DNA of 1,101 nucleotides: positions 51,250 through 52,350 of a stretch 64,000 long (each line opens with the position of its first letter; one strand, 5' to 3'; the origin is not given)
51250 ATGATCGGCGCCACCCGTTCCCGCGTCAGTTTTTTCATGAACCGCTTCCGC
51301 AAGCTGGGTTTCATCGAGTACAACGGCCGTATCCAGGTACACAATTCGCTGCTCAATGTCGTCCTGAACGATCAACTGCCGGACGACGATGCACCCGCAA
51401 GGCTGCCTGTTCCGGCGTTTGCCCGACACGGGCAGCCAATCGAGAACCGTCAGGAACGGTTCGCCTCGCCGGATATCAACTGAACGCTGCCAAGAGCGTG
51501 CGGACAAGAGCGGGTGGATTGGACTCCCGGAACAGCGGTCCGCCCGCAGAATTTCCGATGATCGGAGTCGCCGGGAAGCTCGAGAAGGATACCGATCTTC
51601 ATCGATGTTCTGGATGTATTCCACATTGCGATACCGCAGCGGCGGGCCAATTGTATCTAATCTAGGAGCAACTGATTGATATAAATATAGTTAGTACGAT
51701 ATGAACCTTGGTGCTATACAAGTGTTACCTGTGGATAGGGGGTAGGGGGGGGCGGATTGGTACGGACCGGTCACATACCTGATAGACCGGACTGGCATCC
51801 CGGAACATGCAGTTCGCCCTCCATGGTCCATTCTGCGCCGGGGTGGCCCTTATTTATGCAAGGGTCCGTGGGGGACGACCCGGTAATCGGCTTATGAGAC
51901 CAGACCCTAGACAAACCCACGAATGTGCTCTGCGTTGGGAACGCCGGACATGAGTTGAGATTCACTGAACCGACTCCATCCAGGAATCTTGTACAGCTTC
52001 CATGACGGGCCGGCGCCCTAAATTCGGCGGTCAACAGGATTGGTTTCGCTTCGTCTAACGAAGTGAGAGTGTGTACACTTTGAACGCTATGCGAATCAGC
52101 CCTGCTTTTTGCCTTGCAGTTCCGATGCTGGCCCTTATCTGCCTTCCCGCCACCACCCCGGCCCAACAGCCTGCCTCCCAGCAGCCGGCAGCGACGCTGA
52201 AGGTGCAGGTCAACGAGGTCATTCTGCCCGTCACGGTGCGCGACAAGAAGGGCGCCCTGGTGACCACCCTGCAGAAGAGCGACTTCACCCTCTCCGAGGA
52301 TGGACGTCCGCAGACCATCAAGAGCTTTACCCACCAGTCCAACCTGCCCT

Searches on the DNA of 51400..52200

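Call 9: search_rna_families(source=window, start=51400, end=52200, threshold=evalue, max_evalue=10)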
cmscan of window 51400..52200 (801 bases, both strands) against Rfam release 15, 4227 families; matches with E-value up to 10: 1.
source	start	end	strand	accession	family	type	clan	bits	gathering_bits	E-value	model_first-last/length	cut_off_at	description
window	52136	52200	-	RF00224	IRES_FGF2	Cis-reg; IRES;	-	11.6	35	5.2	342-498/498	5'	FGF-2 internal ribosome entry site (IRES)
